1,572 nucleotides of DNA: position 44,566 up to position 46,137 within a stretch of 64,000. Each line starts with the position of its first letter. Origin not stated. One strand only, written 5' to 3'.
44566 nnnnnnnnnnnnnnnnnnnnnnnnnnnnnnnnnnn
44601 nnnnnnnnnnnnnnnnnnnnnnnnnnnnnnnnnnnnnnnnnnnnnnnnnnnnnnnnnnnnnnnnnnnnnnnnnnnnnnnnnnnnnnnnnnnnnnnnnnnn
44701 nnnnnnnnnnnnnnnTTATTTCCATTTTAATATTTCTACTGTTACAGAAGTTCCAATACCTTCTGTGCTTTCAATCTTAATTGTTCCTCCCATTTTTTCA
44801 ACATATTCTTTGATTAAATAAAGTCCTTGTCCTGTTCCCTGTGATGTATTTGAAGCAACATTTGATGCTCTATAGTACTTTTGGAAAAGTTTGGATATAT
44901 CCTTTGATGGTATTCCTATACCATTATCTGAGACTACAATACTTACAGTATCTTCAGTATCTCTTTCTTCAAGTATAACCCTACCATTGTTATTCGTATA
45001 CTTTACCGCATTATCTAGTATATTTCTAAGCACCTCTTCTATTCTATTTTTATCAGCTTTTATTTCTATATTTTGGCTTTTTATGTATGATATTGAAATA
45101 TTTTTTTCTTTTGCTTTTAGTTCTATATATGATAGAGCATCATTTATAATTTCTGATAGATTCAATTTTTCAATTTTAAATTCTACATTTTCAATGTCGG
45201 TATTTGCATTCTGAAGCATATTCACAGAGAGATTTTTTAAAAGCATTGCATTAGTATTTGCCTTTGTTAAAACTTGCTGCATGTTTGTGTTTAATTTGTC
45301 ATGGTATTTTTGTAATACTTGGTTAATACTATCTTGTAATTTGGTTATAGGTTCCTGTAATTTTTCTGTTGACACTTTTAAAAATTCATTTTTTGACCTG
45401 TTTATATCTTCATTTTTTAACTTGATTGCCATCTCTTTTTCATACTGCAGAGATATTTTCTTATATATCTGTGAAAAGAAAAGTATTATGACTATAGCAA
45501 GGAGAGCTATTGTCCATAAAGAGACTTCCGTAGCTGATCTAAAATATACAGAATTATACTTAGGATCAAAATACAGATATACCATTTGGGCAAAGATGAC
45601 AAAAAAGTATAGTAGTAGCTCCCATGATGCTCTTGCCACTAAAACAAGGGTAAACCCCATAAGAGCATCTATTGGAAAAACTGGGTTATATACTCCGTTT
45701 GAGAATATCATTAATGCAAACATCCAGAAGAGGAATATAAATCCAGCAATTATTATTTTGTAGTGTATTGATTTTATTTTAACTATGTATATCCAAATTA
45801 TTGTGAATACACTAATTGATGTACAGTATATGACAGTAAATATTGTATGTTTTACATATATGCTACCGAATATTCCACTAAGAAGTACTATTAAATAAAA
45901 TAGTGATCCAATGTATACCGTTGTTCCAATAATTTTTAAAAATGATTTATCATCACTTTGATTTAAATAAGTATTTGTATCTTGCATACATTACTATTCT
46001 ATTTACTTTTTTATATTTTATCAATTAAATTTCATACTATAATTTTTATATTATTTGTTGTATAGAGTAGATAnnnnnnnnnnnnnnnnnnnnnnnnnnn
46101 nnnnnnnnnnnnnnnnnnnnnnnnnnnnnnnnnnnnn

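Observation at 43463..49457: Two tandem pairs of histidine-kinase paralogues; the upstream member of each pair lacks the phospho-acceptor His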

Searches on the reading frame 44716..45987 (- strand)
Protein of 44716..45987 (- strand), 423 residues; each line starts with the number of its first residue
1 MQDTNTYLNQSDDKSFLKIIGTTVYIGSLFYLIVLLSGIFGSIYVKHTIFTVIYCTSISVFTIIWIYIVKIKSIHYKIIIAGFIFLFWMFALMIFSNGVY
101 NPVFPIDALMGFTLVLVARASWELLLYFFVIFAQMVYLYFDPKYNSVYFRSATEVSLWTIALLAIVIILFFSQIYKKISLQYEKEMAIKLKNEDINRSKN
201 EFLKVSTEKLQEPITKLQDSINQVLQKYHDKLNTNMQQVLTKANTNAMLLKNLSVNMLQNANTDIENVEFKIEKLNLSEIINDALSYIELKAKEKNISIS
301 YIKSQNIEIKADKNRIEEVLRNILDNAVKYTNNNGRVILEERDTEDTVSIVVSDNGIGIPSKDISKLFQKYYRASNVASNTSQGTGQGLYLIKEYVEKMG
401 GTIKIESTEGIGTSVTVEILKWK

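Call 4: search_protein_families(library=pfam, proteins=[window:44716-45987:-], max_evalue=0.01)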
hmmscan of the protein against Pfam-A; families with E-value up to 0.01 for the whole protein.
window:44716-45987:- (423 aa): 3 families
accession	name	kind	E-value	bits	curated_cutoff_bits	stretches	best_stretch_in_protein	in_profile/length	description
PF02518.31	HATPase_c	-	1.4e-27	96.7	26.4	1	312-419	2-107/111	Histidine kinase-, DNA gyrase B-, and HSP90-like ATPase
PF13581.12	HATPase_c_2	-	0.00026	21.5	27.4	1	323-416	39-124/127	Histidine kinase-like ATPase domain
PF13589.12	HATPase_c_3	-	0.00041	20.8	25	1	316-385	3-70/137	Histidine kinase-, DNA gyrase B-, and HSP90-like ATPase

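Call 8: find_homologous_proteins(query=window:44716-45987:-, max_evalue=1e-10)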
Query window:44716-45987:- (423 aa): 2786 proteins with E <= 1e-10 among 8000 candidates; the best 120 are listed.
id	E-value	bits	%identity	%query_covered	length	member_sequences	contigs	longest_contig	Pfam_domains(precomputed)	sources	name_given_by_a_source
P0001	1.0e-264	896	100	100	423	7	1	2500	PF02518.32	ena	-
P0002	2.5e-40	157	28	87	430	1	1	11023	PF02518.32,PF00512.32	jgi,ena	-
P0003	3.7e-33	134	32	59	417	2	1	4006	PF13185.13,PF02518.32,PF00512.32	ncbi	ncbi:MAG: GAF domain-containing sensor histidine kinase [Patescibacteria group bacterium]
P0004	3.3e-32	131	25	53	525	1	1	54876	PF13581.13,PF02518.32,PF00512.32,PF13589.13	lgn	-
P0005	1.1e-31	129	32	53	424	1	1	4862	PF13426.14,PF13581.13,PF02518.32,PF00512.32,PF00989.32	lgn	-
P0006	1.7e-31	128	28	71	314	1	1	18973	PF02518.32,PF00512.32,PF13589.13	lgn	-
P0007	4.1e-31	127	33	57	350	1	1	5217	PF13581.13,PF02518.32,PF00512.32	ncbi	-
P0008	5.5e-31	127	36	51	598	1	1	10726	PF00672.31,PF17201.11,PF02743.25,PF03338.22,PF02518.32,PF00512.32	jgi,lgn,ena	-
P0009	9.8e-31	126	32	75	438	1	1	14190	PF25323.3,PF02518.32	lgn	-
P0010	4.4e-30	124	38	36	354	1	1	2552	PF13426.14,PF13188.14,PF08448.17,PF02518.32,PF00512.32,PF00989.32,PF13589.13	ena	-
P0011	1.3e-29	122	38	36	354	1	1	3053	PF13426.14,PF13188.14,PF08448.17,PF02518.32,PF00512.32,PF00989.32,PF13589.13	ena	-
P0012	1.8e-29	122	32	62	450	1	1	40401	PF02518.32,PF00512.32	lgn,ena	-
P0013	2.1e-29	121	28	79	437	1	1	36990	PF25323.3,PF02518.32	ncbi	-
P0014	2.1e-29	121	27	79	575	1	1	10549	PF02518.32,PF00512.32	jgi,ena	-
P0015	2.5e-29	121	31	53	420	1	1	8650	PF02518.32,PF00512.32,PF00989.32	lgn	-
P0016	4.0e-29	120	33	55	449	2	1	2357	PF02518.32,PF00512.32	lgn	-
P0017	4.1e-29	120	32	52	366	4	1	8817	PF08448.17,PF02518.32,PF00512.32,PF00989.32,PF13589.13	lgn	-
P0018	6.5e-29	120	31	51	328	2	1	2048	PF13426.14,PF08448.17,PF02518.32,PF00512.32,PF00989.32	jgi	jgi:two-component system phosphate regulon sensor histidine kinase PhoR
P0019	7.4e-29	120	33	52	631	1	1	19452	PF00672.31,PF13426.14,PF13188.14,PF12860.14,PF16736.12,PF23846.2,PF08448.17,PF02518.32,PF00512.32,PF00989.32,PF14501.13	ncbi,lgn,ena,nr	ncbi:MAG TPA: phosphate regulon sensor histidine kinase PhoR [Firmicutes bacterium]|nr:phosphate reg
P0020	8.5e-29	119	32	51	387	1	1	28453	PF13426.14,PF08448.17,PF02518.32,PF00512.32,PF00989.32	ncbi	-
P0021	8.8e-29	119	29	59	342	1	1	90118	PF13581.13,PF02518.32,PF00512.32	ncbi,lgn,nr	ncbi:MAG: HAMP domain-containing sensor histidine kinase [Candidatus Moranbacteria bacterium]|nr:HAM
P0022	1.1e-28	119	32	52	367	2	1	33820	PF13426.14,PF08448.17,PF02518.32,PF00512.32,PF00989.32,PF13589.13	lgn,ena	-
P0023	1.3e-28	119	35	58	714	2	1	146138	PF13185.13,PF01590.33,PF02518.32,PF13492.13,PF00512.32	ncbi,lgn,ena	-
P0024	1.6e-28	118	28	59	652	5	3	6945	PF13185.13,PF25323.3,PF01590.33,PF02518.32,PF13492.13,PF00512.32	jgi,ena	-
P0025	2.9e-28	118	33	51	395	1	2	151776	PF00672.31,PF13426.14,PF13188.14,PF08448.17,PF02518.32,PF00512.32,PF00989.32,PF13589.13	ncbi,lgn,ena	-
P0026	3.0e-28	118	30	53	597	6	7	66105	PF00672.31,PF14827.13,PF23846.2,PF02518.32,PF00512.32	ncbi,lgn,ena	-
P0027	3.0e-28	118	35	52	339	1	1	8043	PF02518.32,PF00512.32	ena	-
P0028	3.1e-28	118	32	51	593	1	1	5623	PF00672.31,PF13426.14,PF13188.14,PF02743.25,PF16736.12,PF23846.2,PF08448.17,PF02518.32,PF00512.32,PF00989.32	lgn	-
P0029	3.1e-28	118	32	51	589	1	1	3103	PF00672.31,PF13426.14,PF08448.17,PF02518.32,PF00512.32,PF00989.32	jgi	jgi:two-component system phosphate regulon sensor histidine kinase PhoR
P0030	3.6e-28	117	28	78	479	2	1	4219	PF25323.3,PF13581.13,PF02518.32,PF00512.32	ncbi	-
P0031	3.7e-28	117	31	51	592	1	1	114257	PF00672.31,PF13426.14,PF13188.14,PF02743.25,PF16736.12,PF08448.17,PF02518.32,PF00512.32,PF00989.32,PF13589.13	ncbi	ncbi:MAG: ATP-binding protein [Candidatus Omnitrophota bacterium]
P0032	4.1e-28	117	32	54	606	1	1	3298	PF13185.13,PF25323.3,PF01590.33,PF13581.13,PF02518.32,PF13492.13,PF00512.32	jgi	jgi:signal transduction histidine kinase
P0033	4.4e-28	117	31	51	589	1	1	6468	PF00672.31,PF13426.14,PF13188.14,PF02743.25,PF16736.12,PF08448.17,PF02518.32,PF00512.32,PF00989.32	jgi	jgi:two-component system phosphate regulon sensor histidine kinase PhoR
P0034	4.7e-28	117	32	54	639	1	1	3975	PF00672.31,PF17201.11,PF02743.25,PF13581.13,PF02518.32,PF00512.32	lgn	-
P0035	4.8e-28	117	31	51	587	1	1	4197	PF00672.31,PF13426.14,PF13188.14,PF02743.25,PF16736.12,PF08448.17,PF02518.32,PF00512.32,PF00989.32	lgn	-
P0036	4.9e-28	117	32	51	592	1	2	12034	PF00672.31,PF13426.14,PF13188.14,PF02743.25,PF23846.2,PF08448.17,PF02518.32,PF00512.32,PF00989.32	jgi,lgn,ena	-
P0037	5.0e-28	117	31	53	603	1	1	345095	PF00672.31,PF13188.14,PF23846.2,PF08448.17,PF02518.32,PF00512.32,PF00989.32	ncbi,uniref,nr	ncbi:ATP-binding protein [Paludifilum halophilum]|uniref:histidine kinase n=1 Tax=Paludifilum haloph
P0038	5.2e-28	117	32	54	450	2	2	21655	PF02518.32,PF00512.32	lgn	-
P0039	6.5e-28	116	32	53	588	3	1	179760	PF00672.31,PF13188.14,PF23846.2,PF02518.32,PF00512.32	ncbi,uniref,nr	ncbi:two-component system sensor histidine kinase VicK [Melghirimyces profundicolus]|uniref:histidin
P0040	6.8e-28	116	28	52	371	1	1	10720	PF08448.17,PF02518.32,PF00512.32,PF00989.32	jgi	jgi:two-component system phosphate regulon sensor histidine kinase PhoR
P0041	7.3e-28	116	32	51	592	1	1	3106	PF00672.31,PF13426.14,PF13188.14,PF02743.25,PF23846.2,PF08448.17,PF02518.32,PF00512.32,PF00989.32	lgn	-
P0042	7.4e-28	116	31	51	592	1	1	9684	PF00672.31,PF13426.14,PF13188.14,PF02743.25,PF08448.17,PF02518.32,PF00512.32,PF00989.32,PF13589.13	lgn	-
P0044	9.3e-28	116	31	51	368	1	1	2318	PF13426.14,PF13188.14,PF08448.17,PF02518.32,PF00512.32,PF00989.32,PF13589.13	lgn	-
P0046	1.0e-27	116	32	51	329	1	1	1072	PF13426.14,PF08448.17,PF02518.32,PF00512.32,PF00989.32,PF13589.13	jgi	jgi:two-component system phosphate regulon sensor histidine kinase PhoR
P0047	1.3e-27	115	32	51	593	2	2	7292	PF00672.31,PF13426.14,PF13188.14,PF16736.12,PF23846.2,PF08448.17,PF02518.32,PF00512.32,PF00989.32,PF13589.13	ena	-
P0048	1.3e-27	115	31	51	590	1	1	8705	PF00672.31,PF13426.14,PF13188.14,PF16736.12,PF23846.2,PF08448.17,PF02518.32,PF00512.32,PF00989.32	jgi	-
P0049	1.4e-27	115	31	51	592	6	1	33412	PF00672.31,PF13426.14,PF13188.14,PF02743.25,PF23846.2,PF08448.17,PF02518.32,PF00512.32,PF00989.32,PF13589.13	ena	-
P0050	1.5e-27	115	32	51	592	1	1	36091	PF00672.31,PF13426.14,PF13188.14,PF02743.25,PF16736.12,PF08448.17,PF02518.32,PF00512.32,PF00989.32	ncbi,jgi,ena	ncbi:MAG: ATP-binding protein [Candidatus Omnitrophota bacterium]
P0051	1.7e-27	115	32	51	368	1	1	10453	PF08448.17,PF02518.32,PF00512.32,PF00989.32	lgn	-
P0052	2.1e-27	115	28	70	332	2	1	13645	PF02518.32,PF00512.32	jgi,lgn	-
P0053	2.3e-27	115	29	51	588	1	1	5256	PF00672.31,PF13426.14,PF13188.14,PF08448.17,PF02518.32,PF00512.32,PF00989.32,PF13589.13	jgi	-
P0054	2.6e-27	114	29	51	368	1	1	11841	PF13426.14,PF13188.14,PF08448.17,PF02518.32,PF00512.32,PF00989.32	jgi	jgi:two-component system phosphate regulon sensor histidine kinase PhoR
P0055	2.7e-27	114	32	52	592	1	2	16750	PF00672.31,PF13426.14,PF13188.14,PF16736.12,PF08448.17,PF02518.32,PF00512.32,PF00989.32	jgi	-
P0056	3.1e-27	114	31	52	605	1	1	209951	PF00672.31,PF13426.14,PF13188.14,PF12860.14,PF16736.12,PF08448.17,PF02518.32,PF00512.32,PF00989.32,PF14501.13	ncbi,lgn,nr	ncbi:MAG: PAS domain S-box protein [Firmicutes bacterium]|nr:PAS domain S-box protein [Bacillota bac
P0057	3.4e-27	114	31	51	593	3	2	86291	PF00672.31,PF13426.14,PF13188.14,PF02743.25,PF16736.12,PF23846.2,PF08448.17,PF02518.32,PF00512.32,PF00989.32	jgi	-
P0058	3.5e-27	114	33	51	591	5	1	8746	PF00672.31,PF13426.14,PF02743.25,PF16736.12,PF23846.2,PF08448.17,PF02518.32,PF00512.32,PF00989.32,PF13589.13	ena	-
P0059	3.5e-27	114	33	51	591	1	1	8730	PF00672.31,PF13426.14,PF02743.25,PF16736.12,PF23846.2,PF08448.17,PF02518.32,PF00512.32,PF00989.32,PF13589.13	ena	-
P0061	4.1e-27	114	31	51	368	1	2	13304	PF13426.14,PF08448.17,PF02518.32,PF00512.32,PF00989.32,PF13589.13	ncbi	-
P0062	4.8e-27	114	30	51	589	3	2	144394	PF00672.31,PF13426.14,PF02743.25,PF16736.12,PF23846.2,PF02518.32,PF00512.32,PF00989.32,PF17203.11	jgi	jgi:two-component system phosphate regulon sensor histidine kinase PhoR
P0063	4.8e-27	114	30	51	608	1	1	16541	PF00672.31,PF13426.14,PF13188.14,PF02743.25,PF16736.12,PF08448.17,PF02518.32,PF00512.32,PF00989.32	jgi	jgi:two-component system phosphate regulon sensor histidine kinase PhoR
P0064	5.1e-27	114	32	51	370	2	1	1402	PF13426.14,PF13188.14,PF08448.17,PF02518.32,PF00512.32,PF00989.32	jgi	jgi:two-component system phosphate regulon sensor histidine kinase PhoR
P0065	5.1e-27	114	31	51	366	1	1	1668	PF13426.14,PF13188.14,PF08448.17,PF02518.32,PF00512.32,PF00989.32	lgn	-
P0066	5.2e-27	113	32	53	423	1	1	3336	PF13426.14,PF02518.32,PF00512.32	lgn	-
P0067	5.5e-27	113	32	51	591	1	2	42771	PF00672.31,PF13426.14,PF13188.14,PF23846.2,PF08448.17,PF02518.32,PF00512.32,PF00989.32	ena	-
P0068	5.6e-27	113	30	51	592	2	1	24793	PF00672.31,PF16736.12,PF08448.17,PF02518.32,PF00512.32,PF00989.32,PF13589.13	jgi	jgi:two-component system phosphate regulon sensor histidine kinase PhoR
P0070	7.1e-27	113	32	51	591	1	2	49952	PF00672.31,PF13426.14,PF13188.14,PF23846.2,PF08448.17,PF02518.32,PF00512.32,PF00989.32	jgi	jgi:two-component system phosphate regulon sensor histidine kinase PhoR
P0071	7.2e-27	113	32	51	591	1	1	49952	PF00672.31,PF13426.14,PF13188.14,PF23846.2,PF08448.17,PF02518.32,PF00512.32,PF00989.32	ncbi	ncbi:MAG: ATP-binding protein [Candidatus Omnitrophota bacterium]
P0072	7.9e-27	113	31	51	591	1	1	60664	PF00672.31,PF13426.14,PF13188.14,PF23846.2,PF08448.17,PF02518.32,PF00512.32,PF00989.32,PF13589.13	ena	-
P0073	8.0e-27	113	32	51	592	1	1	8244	PF00672.31,PF13426.14,PF13188.14,PF02743.25,PF23846.2,PF08448.17,PF02518.32,PF00512.32,PF00989.32,PF13589.13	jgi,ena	-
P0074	8.2e-27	113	31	51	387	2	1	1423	PF00672.31,PF13426.14,PF13188.14,PF08448.17,PF02518.32,PF00512.32,PF00989.32,PF13589.13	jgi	jgi:two-component system phosphate regulon sensor histidine kinase PhoR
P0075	8.7e-27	113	32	51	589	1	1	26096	PF00672.31,PF13426.14,PF13188.14,PF16736.12,PF06103.17,PF08448.17,PF02518.32,PF00512.32,PF00989.32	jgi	-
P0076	9.0e-27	113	32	53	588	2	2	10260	PF00672.31,PF02518.32,PF00512.32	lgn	-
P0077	9.7e-27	113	31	51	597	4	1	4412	PF00672.31,PF13426.14,PF02743.25,PF08448.17,PF02518.32,PF00512.32,PF00989.32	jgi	-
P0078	1.0e-26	113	33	52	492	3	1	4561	PF00672.31,PF02518.32,PF00512.32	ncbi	-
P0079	1.0e-26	113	32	54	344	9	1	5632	PF13188.14,PF02518.32,PF00512.32,PF00989.32,PF13589.13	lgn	-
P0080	1.0e-26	113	33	54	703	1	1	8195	PF02743.25,PF02518.32,PF00512.32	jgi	jgi:signal transduction histidine kinase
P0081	1.1e-26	112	30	52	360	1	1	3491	PF13426.14,PF13581.13,PF02518.32,PF00512.32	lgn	-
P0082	1.2e-26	112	34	54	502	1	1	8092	PF02518.32,PF00512.32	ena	-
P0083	1.3e-26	112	29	51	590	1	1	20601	PF00672.31,PF13426.14,PF13188.14,PF02743.25,PF16736.12,PF23846.2,PF08448.17,PF02518.32,PF00512.32,PF00989.32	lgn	-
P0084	1.6e-26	112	31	51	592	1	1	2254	PF00672.31,PF13426.14,PF13188.14,PF16736.12,PF08448.17,PF02518.32,PF00512.32,PF00989.32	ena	-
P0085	1.7e-26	112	33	52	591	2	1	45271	PF00672.31,PF02518.32,PF00512.32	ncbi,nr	ncbi:MAG: ATP-binding protein [Peptoniphilus sp.]|nr:ATP-binding protein [Peptoniphilus sp.]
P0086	1.9e-26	112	31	51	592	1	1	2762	PF00672.31,PF13426.14,PF13188.14,PF02743.25,PF08448.17,PF02518.32,PF00512.32,PF00989.32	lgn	-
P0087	2.0e-26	112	34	54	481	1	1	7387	PF02518.32,PF00512.32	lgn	-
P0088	2.1e-26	112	29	54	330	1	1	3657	PF02518.32,PF00512.32,PF00989.32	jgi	jgi:signal transduction histidine kinase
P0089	2.2e-26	111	31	54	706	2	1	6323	PF02518.32,PF00512.32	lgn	-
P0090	2.2e-26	111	32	52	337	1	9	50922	PF13581.13,PF02518.32,PF00512.32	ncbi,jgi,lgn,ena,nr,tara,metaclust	ncbi:MAG: HAMP domain-containing sensor histidine kinase [Candidatus Peribacteraceae bacterium]|jgi:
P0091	2.2e-26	111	30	53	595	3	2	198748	PF00672.31,PF02743.25,PF23846.2,PF02518.32,PF00512.32,PF17203.11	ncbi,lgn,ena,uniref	ncbi:two-component system sensor histidine kinase VicK [Kroppenstedtia sanguinis]|uniref:histidine k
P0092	2.5e-26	111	32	54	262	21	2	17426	PF02518.32,PF00512.32,PF13589.13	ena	-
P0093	2.5e-26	111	30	51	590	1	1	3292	PF00672.31,PF13426.14,PF08448.17,PF02518.32,PF00512.32,PF00989.32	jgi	-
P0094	2.5e-26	111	30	51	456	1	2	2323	PF00672.31,PF13426.14,PF13188.14,PF08448.17,PF02518.32,PF00512.32,PF00989.32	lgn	-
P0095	2.7e-26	111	31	55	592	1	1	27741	PF00672.31,PF02518.32,PF00512.32,PF13589.13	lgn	-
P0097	2.8e-26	111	33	55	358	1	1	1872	PF02518.32,PF00512.32,PF00072.31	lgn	-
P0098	3.0e-26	111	30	57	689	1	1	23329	PF13426.14,PF13188.14,PF08448.17,PF02518.32,PF00512.32,PF00989.32,PF00072.31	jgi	jgi:PAS domain S-box-containing protein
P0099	3.0e-26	111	32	54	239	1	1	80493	PF02518.32,PF00512.32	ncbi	-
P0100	3.3e-26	111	30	51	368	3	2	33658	PF13426.14,PF13188.14,PF08448.17,PF02518.32,PF00512.32,PF00989.32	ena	-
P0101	3.3e-26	111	30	51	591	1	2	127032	PF00672.31,PF13426.14,PF13188.14,PF16736.12,PF23846.2,PF08448.17,PF02518.32,PF00512.32,PF00989.32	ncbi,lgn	-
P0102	3.7e-26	111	30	52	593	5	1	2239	PF00672.31,PF13426.14,PF13188.14,PF08448.17,PF02518.32,PF00512.32,PF00989.32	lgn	-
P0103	3.7e-26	111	31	55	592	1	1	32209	PF00672.31,PF02518.32,PF00512.32,PF13589.13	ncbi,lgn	ncbi:MAG: ATP-binding protein [Peptoniphilaceae bacterium]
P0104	3.9e-26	111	33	54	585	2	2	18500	PF00672.31,PF02518.32,PF00512.32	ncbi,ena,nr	ncbi:MAG: HAMP domain-containing protein [Clostridia bacterium]|nr:HAMP domain-containing protein [C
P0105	3.9e-26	111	31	51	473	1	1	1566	PF00672.31,PF13426.14,PF13188.14,PF08448.17,PF02518.32,PF00512.32,PF00989.32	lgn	-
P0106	4.0e-26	111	30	51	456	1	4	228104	PF00672.31,PF13426.14,PF13188.14,PF08448.17,PF02518.32,PF00512.32,PF00989.32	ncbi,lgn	ncbi:MAG: ATP-binding protein [Candidatus Omnitrophota bacterium]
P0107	4.2e-26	111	32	52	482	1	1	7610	PF00672.31,PF02518.32,PF00512.32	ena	-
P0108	4.6e-26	110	31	53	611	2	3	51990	PF00672.31,PF23846.2,PF08448.17,PF02518.32,PF00512.32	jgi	jgi:two-component system, OmpR family, sensor histidine kinase VicK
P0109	5.1e-26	110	32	54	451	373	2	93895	PF02518.32,PF00512.32,PF00989.32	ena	-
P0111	5.3e-26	110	30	52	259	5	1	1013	PF02518.32,PF00512.32,PF13589.13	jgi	jgi:two-component system phosphate regulon sensor histidine kinase PhoR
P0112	5.4e-26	110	30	78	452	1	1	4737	PF02518.32,PF00512.32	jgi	jgi:signal transduction histidine kinase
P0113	6.1e-26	110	31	51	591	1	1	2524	PF00672.31,PF13426.14,PF13188.14,PF02743.25,PF16736.12,PF08448.17,PF02518.32,PF00512.32,PF00989.32,PF13589.13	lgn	-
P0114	6.1e-26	110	30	51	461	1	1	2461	PF00672.31,PF13426.14,PF13188.14,PF08448.17,PF02518.32,PF00512.32,PF00989.32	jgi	-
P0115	6.5e-26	110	29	51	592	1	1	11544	PF00672.31,PF13426.14,PF08448.17,PF02518.32,PF00512.32,PF00989.32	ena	-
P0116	6.8e-26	110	29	51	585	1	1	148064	PF00672.31,PF13426.14,PF13188.14,PF08448.17,PF02518.32,PF00512.32,PF00989.32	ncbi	ncbi:MAG: ATP-binding protein [Candidatus Omnitrophota bacterium]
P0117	7.0e-26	110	27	78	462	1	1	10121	PF25323.3,PF02518.32,PF00512.32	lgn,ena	-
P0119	8.7e-26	109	31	51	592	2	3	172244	PF00672.31,PF13426.14,PF13188.14,PF16736.12,PF08448.17,PF02518.32,PF00512.32,PF00989.32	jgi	jgi:two-component system phosphate regulon sensor histidine kinase PhoR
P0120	8.9e-26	109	32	51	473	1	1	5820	PF13596.13,PF00672.31,PF13426.14,PF08448.17,PF02518.32,PF00512.32,PF00989.32,PF13589.13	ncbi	-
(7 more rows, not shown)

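Call 12: find_related_loci(query=A2, collection=genome_contigs, flank=6000)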
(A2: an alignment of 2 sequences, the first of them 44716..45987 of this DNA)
Query A2 (423 aa) in genome_contigs; peptide patterns used: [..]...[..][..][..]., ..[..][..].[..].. (x = any residue, [..] = any of these).
598 stretches matched a pattern (row limit reached: there are more); 33 encode a relative of the query (tblastn E <= 1e-3); 33 distinct loci.
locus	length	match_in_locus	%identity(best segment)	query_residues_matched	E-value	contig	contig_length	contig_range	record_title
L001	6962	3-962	90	98-417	0e+0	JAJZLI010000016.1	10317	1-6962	MAG: bacterium isolate MAS3.bin101 NODE_13413_length_10317_cov_1.553582, whole genome shotgun sequence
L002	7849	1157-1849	34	193-423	3e-30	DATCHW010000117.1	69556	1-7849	MAG TPA_asm: Ignavibacteria bacterium isolate SMAG_U7843 k141_825158, whole genome shotgun sequence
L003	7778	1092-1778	28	180-407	1e-20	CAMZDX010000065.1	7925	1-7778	MAG TPA_asm: uncultured bacterium isolate SRR10912534_bin.77_metaWRAP_v1.3_MAG genome assembly, contig: ERZ14210014.1827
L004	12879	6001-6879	25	182-417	3e-20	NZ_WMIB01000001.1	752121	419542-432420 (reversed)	Metabacillus mangrovi strain KCTC 33872 Contig01, whole genome shotgun sequence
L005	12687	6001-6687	26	180-407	3e-19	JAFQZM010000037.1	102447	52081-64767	Bacterium isolate RGIG2292 Goat_Duodenum-5__c433857, whole genome shotgun sequence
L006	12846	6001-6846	26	121-414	3e-19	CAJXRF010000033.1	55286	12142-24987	MAG TPA_asm: uncultured Bermanella sp. isolate SRR3933281_bin.2_MetaBAT_v2.12.1_MAG genome assembly, contig: NODE_79_len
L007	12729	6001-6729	25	180-419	1e-18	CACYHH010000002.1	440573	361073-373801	MAG: uncultured Spirochaetales bacterium isolate RUG11946 genome assembly, contig: RUG11946_asm_2, whole genome shotgun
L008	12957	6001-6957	26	112-419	8e-19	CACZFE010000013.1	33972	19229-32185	MAG: uncultured Spirochaetales bacterium isolate RUG12558 genome assembly, contig: RUG12558_asm_13, whole genome shotgun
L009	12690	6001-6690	27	193-419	2e-18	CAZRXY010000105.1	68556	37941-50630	MAG TPA_asm: uncultured Candidatus Cloacimonadota bacterium isolate SRP067234_co1_53 genome assembly, contig: k99_29543,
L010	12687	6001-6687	25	180-407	6e-18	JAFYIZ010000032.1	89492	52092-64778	Bacterium isolate RGIG7134 Water_buffalos_Abomasum-4__c687735, whole genome shotgun sequence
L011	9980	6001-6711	24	171-417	2e-17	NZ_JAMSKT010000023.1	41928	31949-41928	Clostridium caldaquaticum strain SYSU GA19001 NODE_23_length_41928_cov_4.040785, whole genome shotgun sequence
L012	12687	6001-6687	27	185-421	2e-16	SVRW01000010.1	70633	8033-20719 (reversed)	MAG: Oscillospiraceae bacterium isolate SIG653 NODE_9312_length_70633_cov_3.255851, whole genome shotgun sequence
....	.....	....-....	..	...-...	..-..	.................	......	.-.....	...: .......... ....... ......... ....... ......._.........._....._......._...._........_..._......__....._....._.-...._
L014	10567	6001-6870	22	119-403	8e-16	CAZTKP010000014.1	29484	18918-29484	MAG TPA_asm: uncultured Spirochaetales bacterium isolate binchicken_co42_486 genome assembly, contig: NODE_1617_length_2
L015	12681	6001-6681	26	197-419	8e-14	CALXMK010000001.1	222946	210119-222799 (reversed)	MAG: uncultured Verrucomicrobia bacterium isolate BRZ_CI__bin11 genome assembly, contig: BRZ_CI__NODE_38_length_222946_c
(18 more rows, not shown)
